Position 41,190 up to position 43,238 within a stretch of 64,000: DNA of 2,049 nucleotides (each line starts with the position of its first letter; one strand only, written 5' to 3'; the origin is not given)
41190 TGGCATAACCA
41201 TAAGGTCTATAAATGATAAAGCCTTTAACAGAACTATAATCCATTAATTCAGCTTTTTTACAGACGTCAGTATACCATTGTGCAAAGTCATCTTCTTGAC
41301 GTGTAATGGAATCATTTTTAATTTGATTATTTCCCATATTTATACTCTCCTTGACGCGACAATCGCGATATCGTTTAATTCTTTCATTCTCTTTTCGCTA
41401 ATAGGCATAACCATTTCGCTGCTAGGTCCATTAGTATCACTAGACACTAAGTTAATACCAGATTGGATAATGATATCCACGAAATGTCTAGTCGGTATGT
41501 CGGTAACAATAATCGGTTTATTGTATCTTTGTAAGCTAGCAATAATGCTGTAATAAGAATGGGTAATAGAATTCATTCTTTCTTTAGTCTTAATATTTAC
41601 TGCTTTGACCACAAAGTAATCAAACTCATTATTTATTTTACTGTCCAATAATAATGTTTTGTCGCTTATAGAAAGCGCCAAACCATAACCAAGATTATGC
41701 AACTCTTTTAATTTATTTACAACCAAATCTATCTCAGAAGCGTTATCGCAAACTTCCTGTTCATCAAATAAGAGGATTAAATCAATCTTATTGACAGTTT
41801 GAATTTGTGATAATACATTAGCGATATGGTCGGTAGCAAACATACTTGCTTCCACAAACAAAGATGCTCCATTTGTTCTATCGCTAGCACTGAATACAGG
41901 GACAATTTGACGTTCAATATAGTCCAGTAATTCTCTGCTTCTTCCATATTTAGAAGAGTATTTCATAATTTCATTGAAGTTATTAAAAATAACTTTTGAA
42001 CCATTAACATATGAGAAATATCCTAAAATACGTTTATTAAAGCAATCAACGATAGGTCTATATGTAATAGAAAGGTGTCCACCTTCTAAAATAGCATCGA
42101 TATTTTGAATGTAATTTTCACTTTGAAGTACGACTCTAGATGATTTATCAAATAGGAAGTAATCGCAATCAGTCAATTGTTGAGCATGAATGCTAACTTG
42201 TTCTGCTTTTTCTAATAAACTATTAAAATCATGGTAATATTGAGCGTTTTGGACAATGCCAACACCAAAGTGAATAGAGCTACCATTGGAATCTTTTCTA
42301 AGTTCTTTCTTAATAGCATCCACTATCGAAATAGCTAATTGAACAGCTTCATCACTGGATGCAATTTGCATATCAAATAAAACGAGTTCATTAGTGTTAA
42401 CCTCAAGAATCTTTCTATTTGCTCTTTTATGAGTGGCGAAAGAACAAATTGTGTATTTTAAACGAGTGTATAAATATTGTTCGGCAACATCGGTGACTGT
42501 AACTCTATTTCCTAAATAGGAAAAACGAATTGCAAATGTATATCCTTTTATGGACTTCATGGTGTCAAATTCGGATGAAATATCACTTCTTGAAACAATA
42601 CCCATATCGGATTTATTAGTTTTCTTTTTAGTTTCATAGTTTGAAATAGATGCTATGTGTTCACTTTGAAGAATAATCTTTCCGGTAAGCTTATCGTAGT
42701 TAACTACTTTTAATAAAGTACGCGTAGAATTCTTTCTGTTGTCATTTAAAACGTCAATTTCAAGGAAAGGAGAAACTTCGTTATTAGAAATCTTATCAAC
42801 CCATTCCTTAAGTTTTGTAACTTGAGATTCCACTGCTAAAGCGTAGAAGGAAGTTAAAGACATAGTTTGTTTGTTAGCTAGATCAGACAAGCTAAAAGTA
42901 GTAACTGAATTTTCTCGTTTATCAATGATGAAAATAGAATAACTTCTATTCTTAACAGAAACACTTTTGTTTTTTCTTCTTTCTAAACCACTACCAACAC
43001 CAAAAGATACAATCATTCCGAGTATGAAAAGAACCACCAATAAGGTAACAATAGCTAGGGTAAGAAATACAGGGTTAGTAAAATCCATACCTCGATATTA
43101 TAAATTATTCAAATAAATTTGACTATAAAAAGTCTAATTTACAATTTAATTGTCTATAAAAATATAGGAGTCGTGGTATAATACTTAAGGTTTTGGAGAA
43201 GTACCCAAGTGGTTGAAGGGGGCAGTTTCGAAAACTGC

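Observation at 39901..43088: Membrane-anchored, doubly degenerate GGDEF-EAL protein immediately upstream of proS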

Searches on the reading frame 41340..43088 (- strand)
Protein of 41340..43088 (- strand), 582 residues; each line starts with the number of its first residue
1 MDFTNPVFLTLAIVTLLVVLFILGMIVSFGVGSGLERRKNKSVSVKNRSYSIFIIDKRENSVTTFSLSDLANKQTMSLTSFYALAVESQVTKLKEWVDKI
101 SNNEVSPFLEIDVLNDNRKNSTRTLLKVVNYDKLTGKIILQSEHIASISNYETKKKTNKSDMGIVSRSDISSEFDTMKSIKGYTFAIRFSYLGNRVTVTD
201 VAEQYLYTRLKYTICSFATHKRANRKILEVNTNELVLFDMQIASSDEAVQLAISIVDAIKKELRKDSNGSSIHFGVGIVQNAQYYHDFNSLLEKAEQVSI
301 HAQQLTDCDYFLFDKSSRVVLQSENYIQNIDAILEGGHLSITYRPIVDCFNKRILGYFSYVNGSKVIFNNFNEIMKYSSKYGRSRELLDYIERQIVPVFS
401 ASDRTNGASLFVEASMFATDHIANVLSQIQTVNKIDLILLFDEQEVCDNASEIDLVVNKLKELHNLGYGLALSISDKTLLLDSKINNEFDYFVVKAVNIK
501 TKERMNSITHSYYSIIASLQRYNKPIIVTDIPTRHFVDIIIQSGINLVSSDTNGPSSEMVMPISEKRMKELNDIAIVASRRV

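Call 3: search_protein_families(library=pfam, proteins=[window:41340-43088:-], max_evalue=10)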
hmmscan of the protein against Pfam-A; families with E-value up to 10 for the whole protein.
window:41340-43088:- (582 aa): 1 family
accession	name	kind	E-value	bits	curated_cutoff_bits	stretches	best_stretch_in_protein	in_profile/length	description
PF00563.25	EAL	-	0.00035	20.5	31.3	1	333-547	7-227/236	EAL domain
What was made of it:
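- On EAL domain superfamily (PF00563): The score is 20.5 bits against a cut-off of 31.3 (call 3).
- Checked: It is weak for the single sequence: Pfam EAL E=3.5e-4, 20.5 bits, below the gathering score of 31.3 (call 3).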

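Call 4: search_protein_families(library=ncbifam, proteins=[window:41340-43088:-], max_evalue=10)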
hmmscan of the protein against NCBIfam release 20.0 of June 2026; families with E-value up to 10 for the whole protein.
window:41340-43088:- (582 aa): 2 families
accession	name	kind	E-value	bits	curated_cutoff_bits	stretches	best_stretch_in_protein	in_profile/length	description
NF053781.1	cdiGMPphdstlr2612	equivalog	1.7e-05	22.6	1600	1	228-358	917-1048/1268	Tlr1612 family c-di-GMP phosphodiesterase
NF045675.1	PhdiestaseDibA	equivalog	0.0035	15.7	980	1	234-361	285-413/623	phosphodiesterase DibA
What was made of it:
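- Tried and rejected: These gave only a sub-threshold EAL hit and weak matches to the GGDEF-EAL junction of Tlr1612 and DibA (calls 3, 4).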

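Call 5: find_homologous_proteins(query=window:41340-43088:-, max_evalue=0.001)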
Query window:41340-43088:- (582 aa): 7 proteins with E <= 0.001 among 8000 candidates.
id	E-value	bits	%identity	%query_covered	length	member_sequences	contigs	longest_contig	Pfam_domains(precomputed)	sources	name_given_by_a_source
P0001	0.0e+0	1247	100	100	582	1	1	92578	-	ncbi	-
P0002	1.9e-227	774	61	100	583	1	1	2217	-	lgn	-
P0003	3.0e-110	388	38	95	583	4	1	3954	-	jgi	jgi:hypothetical protein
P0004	7.0e-110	386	38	93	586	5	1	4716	-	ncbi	-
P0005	1.2e-104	369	35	98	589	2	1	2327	PF00563.26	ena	-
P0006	2.5e-104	368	35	98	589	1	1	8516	PF00563.26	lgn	-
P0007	1.4e-93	333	34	97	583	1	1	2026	-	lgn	-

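Call 7: search_solved_structures(query=A1, max_evalue=1, show_alignments=3)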
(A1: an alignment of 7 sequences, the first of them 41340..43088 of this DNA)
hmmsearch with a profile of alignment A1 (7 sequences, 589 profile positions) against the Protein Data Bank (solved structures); distinct sequences matched with E-value up to 1: 0.

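Call 8: search_protein_families(library=pfam, alignment_id=A1, max_evalue=1)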
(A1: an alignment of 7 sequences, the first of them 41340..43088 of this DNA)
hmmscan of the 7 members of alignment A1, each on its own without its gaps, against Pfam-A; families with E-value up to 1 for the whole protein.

A. member 1, window:41340-43088:- (582 aa): 1 family
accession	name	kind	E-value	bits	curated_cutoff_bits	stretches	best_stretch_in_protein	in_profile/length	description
PF00563.25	EAL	-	0.00035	20.5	31.3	1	333-547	7-227/236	EAL domain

B. families by the number of members that match (of 7 scanned): 5 families
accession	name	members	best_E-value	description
PF00563.25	EAL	7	1.7e-07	EAL domain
PF03141.22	Methyltransf_29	1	0.035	Putative S-adenosyl-L-methionine-dependent methyltransferase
PF06129.17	Chordopox_G3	1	0.045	Chordopoxvirus G3 protein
PF04383.19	KilA-N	1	0.067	KilA-N domain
PF00420.29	Oxidored_q2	1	0.49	NADH-ubiquinone/plastoquinone oxidoreductase chain 4L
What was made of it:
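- On EAL domain superfamily (PF00563): All 7 close homologues hit PF00563 (call 8).
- Checked: All 7 close homologues hit EAL (call 8).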

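Call 11: find_encoding_contigs(protein=P0001, flank=10000, max_places=3)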
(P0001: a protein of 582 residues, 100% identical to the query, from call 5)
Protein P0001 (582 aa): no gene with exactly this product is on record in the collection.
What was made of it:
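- Tried and rejected: Nothing was on record (call 11).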

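Call 12: find_related_loci(query=A1, collection=genome_contigs, flank=6000)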
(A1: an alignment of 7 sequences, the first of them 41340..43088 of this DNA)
Query A1 (582 aa) in genome_contigs; peptide patterns used: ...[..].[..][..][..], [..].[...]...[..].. (x = any residue, [..] = any of these).
200 stretches matched a pattern; 68 encode a relative of the query (tblastn E <= 1e-3); 67 distinct loci.
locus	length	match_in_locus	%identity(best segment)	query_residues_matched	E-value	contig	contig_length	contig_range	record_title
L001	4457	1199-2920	37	2-571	2e-118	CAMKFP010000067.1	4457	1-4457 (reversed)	MAG: uncultured Bacillales bacterium isolate SRR12081297_bin.41_metaWRAP_v1.3_MAG genome assembly, contig: ERZ12289777.3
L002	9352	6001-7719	36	2-571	1e-115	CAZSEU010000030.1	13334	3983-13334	MAG TPA_asm: uncultured Staphylococcaceae bacterium isolate SRP192927_co6_739 genome assembly, contig: NODE_11298_length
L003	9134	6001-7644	37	28-571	3e-115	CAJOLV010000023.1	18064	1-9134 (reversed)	uncultured Bacilli bacterium isolate Reindeer_2_mag_128 genome assembly, contig: scaffold_4211, whole genome shotgun seq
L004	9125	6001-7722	36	2-571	1e-114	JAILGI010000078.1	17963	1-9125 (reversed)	MAG: Bacilli bacterium isolate RUI094 k141_4721010_flag=0_multi=47.3988_len=17963, whole genome shotgun sequence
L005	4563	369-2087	35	2-571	2e-115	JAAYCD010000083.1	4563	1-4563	MAG: Erysipelotrichaceae bacterium isolate AS06rmzACSIP_379 134408_AS06, whole genome shotgun sequence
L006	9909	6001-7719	36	2-571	4e-113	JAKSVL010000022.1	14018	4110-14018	MAG: Bacilli bacterium isolate Horse_feces358 MAG358_22, whole genome shotgun sequence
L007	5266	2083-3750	36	14-571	6e-113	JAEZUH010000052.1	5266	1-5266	MAG: Bacillota bacterium isolate OH_PDB_81 k127_153199, whole genome shotgun sequence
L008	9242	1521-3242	35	1-571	2e-112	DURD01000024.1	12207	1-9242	MAG TPA_asm: Erysipelotrichaceae bacterium isolate AS08sgBPME_6 158319_AS08, whole genome shotgun sequence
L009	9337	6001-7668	36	14-571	5e-112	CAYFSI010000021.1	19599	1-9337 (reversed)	MAG TPA_asm: uncultured Staphylococcaceae bacterium isolate ERP107106_co1_284 genome assembly, contig: NODE_2673_length_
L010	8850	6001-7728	35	2-574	1e-111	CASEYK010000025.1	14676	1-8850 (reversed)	uncultured bacterium isolate CO.O38.metabat-bins.57 genome assembly, contig: CO.O38.metabat-bins.57.fa_k141_14919635, wh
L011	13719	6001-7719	34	2-571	1e-110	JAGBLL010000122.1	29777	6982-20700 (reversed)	MAG: Bacilli bacterium isolate RGIG9223 Water_deer_Rumen-2__c476240, whole genome shotgun sequence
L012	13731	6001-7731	37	1-575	1e-110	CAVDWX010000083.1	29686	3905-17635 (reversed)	Gemmiger formicilis isolate H07668-L1_cleanbin_000023 genome assembly, contig: Spades_H07668-L1_contig_593, whole genome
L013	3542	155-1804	36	16-571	8e-113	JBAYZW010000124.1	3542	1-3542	MAG: Bacilli bacterium isolate SO_2017_CLC_66 scaffold_54615_c1_PH3_2017, whole genome shotgun sequence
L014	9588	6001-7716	35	2-571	4e-110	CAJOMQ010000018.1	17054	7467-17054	uncultured Bacilli bacterium isolate Reindeer_2_mag_86 genome assembly, contig: scaffold_2680, whole genome shotgun sequ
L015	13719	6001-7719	34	2-571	2e-110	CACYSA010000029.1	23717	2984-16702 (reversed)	MAG: uncultured Erysipelotrichaceae bacterium isolate RUG12224 genome assembly, contig: RUG12224_asm_29, whole genome sh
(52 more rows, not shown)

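Call 19: predict_structure(alignment_id=A1)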
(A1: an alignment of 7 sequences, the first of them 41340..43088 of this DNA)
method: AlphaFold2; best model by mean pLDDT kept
length: 582 residues; sequences in the alignment: 7
mean_pLDDT: 63.6   pTM: 0.41
mean pLDDT of the five models: 63.6, 63.3, 61.9, 61.5, 61.4
residues with pLDDT >= 90: 8; 70-90: 223; 50-70: 234; < 50: 117
segments of 3 or more residues with pLDDT < 50: 39-48, 145-162, 192-201, 221-223, 316-324, 496-510, 531-564, 574-582
pLDDT, mean of each block of 10 residues (from residue 1): 77 87 79 54 43 85 77 85 85 85 69 65 76 81 50 27 58 61 76 35 59 64 59 69 69 78 61 77 64 74 68 52 54 67 55 56 52 65 71 65 57 71 66 66 69 78 83 68 81 55 31 63 65 41 42 28 48 47 34
secondary structure, 60 per line:
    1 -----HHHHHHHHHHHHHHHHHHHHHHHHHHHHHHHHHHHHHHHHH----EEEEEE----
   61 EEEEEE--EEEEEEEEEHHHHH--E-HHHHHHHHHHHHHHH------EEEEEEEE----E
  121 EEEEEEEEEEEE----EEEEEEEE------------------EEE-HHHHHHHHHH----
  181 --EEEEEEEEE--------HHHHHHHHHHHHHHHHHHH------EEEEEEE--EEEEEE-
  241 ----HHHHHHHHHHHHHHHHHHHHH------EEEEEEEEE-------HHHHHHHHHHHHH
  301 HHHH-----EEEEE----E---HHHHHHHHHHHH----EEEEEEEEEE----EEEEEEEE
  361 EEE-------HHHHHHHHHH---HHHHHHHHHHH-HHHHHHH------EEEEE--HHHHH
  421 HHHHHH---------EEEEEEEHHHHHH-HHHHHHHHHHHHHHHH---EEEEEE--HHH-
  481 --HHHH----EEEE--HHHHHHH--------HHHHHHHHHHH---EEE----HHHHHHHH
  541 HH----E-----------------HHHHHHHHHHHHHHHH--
elements in order: H6-46 E51-56 E61-66 E69-77 H78-82 H87-101 E108-115 E120-132 E137-144 E163-165 H167-176 E183-191 H200-218 E225-231 E234-239 H245-265 E272-280 H288-304 E310-314 H323-334 E339-348 E353-363 H371-380 H384-394 H396-402 E409-413 H416-426 E436-442 H443-448 H450-465 E469-474 H483-486 E491-494 H497-503 H512-522 E526-528 H533-542 H565-580
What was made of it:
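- Tried and rejected: With 7 sequences it was poor (pLDDT 63.6, call 19) and was not used.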

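Call 22: search_solved_structures(query=A2, max_evalue=10, show_alignments=3)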
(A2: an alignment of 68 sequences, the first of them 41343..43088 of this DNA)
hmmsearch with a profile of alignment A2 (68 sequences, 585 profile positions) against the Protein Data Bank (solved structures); distinct sequences matched with E-value up to 10: 0.
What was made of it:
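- Tried and rejected: A1 (7 sequences) and A2 (68 close sequences) found nothing (calls 7, 22).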

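Call 24: search_protein_representatives(alignment_id=A1)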
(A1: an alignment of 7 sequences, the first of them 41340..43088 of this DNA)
Query: 7 sequences, 589 profile positions. Proteins with E-value up to 0.001 (for the whole library): 454; up to 1e-10: 300; up to 1e-30: 161. The best 150 are listed.
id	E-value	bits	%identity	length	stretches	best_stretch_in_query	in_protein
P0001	3.3e-268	907.4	-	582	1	5-589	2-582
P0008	2.6e-265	897.9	-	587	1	2-586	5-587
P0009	7.7e-201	684.9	-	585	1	1-586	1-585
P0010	4.9e-186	636.1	-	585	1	1-582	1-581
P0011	9.9e-182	621.8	-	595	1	3-580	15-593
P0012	1.0e-169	582.2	-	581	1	1-584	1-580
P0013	1.1e-164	565.5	-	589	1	1-581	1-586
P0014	8.5e-162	556.0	-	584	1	1-586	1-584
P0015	5.0e-160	550.2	-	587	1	1-586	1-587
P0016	6.8e-157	539.8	-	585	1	2-586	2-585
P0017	7.6e-136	470.3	-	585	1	14-581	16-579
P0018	1.4e-130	452.9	-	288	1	299-586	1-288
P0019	6.4e-129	447.4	-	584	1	4-582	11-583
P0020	1.9e-128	445.9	-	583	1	13-582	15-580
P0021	3.7e-126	438.3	-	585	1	13-583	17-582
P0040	2.3e-96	340.0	-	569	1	12-582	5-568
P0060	7.2e-81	288.8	-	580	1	14-582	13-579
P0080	2.0e-69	251.0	-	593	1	4-583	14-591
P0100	1.4e-57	211.9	-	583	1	4-579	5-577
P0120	1.6e-45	172.0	-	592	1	16-581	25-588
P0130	4.5e-41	157.4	-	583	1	11-579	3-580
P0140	5.7e-39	150.4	-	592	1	8-579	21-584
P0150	1.0e-36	142.9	-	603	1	12-581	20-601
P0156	2.1e-35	138.6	-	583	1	4-582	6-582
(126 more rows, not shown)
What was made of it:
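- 454 clusters at 50% identity, 161 of them below 1e-30, nearly all ~580 aa (call 24).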

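Call 25: search_protein_families(library=pfam, proteins=[P0020, P0040, P0060, P0080, P0100, P0120, P0130, P0140, P0150, P0156], max_evalue=0.1)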
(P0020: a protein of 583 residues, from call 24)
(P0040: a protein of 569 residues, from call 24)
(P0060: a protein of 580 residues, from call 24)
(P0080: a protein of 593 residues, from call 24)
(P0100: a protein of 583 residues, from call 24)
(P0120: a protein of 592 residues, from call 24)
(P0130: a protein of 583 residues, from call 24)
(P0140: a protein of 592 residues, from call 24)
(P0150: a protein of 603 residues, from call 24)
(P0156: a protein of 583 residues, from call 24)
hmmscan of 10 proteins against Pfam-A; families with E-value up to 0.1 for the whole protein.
P0020 (583 aa): 0 families

P0040 (569 aa): 2 families
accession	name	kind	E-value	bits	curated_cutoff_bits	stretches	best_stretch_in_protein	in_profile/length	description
PF00563.25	EAL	-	5.5e-09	36.2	31.3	1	322-548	4-235/236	EAL domain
PF05961.16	Chordopox_A13L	-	0.07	13.8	24.1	0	1-58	1-58/69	Chordopoxvirus A13L protein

P0060 (580 aa): 0 families

P0080 (593 aa): 0 families

P0100 (583 aa): 1 family
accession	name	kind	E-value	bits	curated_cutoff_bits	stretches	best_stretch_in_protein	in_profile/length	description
PF00563.25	EAL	-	0.0029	17.5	31.3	1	334-477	3-151/236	EAL domain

P0120 (592 aa): 2 families
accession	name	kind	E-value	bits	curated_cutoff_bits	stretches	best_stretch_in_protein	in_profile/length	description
PF00563.25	EAL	-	0.085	12.6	31.3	0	342-561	3-226/236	EAL domain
PF15038.11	Jiraiya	-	0.094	12.7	27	0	20-77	59-115/169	Jiraiya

P0130 (583 aa): 2 families
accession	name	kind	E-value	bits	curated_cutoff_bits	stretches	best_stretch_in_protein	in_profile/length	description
PF00563.25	EAL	-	0.0082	16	31.3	1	336-483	6-154/236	EAL domain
PF09902.14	DUF2129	-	0.086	13.3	22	0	382-416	30-64/70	Uncharacterized protein conserved in bacteria (DUF2129)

P0140 (592 aa): 1 family
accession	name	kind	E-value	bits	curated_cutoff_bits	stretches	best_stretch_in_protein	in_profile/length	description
PF00563.25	EAL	-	0.0037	17.1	31.3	1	461-560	128-228/236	EAL domain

P0150 (603 aa): 3 families
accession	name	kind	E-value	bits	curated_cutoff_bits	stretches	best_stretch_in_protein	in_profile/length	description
PF13858.11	DUF4199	-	0.029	15.3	32.3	1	4-55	14-62/165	Protein of unknown function (DUF4199)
PF19890.4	DUF6363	-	0.085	13.1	26.4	0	397-422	13-38/75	Domain of unknown function (DUF6363)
PF08694.16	UFC1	-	0.099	12.7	25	0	44-81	17-54/155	Ubiquitin-fold modifier-conjugating enzyme 1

P0156 (583 aa): 2 families
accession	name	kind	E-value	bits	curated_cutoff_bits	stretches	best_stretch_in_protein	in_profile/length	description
PF11546.13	CompInhib_SCIN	-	0.059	13.9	23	0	244-270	86-112/114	Staphylococcal complement inhibitor SCIN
PF00746.26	Gram_pos_anchor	-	0.081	13.3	20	0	22-45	19-42/43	LPXTG cell wall anchor motif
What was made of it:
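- On EAL domain superfamily (PF00563): Some relatives pass, e.g. P0040 at 36.2 bits (call 25).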

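Call 26: list_cluster_members(proteins=[P0001, P0020, P0040, P0060, P0080, P0100, P0120, P0140, P0150, P0156])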
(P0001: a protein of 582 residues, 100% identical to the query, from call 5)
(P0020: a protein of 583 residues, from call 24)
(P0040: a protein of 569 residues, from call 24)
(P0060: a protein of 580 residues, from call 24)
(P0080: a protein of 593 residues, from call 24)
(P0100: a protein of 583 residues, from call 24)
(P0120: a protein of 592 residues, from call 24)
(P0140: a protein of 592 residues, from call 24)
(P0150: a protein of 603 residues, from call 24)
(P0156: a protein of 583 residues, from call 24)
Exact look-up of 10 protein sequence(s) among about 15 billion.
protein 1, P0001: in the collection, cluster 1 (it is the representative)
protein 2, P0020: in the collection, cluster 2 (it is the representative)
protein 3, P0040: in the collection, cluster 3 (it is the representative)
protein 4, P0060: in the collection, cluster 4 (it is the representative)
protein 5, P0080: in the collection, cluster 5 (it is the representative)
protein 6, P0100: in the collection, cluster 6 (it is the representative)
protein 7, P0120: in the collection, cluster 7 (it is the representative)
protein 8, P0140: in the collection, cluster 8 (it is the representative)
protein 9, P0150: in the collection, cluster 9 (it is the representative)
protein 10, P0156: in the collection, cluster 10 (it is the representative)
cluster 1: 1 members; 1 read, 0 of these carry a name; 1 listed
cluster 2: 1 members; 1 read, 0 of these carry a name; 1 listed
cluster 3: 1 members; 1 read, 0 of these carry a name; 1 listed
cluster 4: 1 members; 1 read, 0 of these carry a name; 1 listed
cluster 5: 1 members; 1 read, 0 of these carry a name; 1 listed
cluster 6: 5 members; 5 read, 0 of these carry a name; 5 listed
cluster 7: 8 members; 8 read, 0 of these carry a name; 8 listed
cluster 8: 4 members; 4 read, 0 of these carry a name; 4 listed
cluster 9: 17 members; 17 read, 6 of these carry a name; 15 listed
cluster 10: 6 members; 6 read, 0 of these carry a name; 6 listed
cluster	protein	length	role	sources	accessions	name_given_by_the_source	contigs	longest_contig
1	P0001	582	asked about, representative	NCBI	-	-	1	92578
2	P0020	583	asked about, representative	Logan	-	-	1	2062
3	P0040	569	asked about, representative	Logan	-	-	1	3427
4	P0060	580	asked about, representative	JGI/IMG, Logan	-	-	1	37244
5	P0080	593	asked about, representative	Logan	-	-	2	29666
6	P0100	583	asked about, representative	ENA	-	-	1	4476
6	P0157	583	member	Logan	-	-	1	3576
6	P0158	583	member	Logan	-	-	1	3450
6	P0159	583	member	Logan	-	-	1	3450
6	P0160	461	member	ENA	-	-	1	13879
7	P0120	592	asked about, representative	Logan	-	-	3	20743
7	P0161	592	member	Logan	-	-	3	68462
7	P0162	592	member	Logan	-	-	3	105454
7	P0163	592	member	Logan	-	-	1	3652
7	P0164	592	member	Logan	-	-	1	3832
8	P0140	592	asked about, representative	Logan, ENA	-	-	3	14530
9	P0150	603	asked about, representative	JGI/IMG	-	hypothetical protein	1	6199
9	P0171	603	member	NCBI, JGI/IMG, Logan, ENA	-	hypothetical protein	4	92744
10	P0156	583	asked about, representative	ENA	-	-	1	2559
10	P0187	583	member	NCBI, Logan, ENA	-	-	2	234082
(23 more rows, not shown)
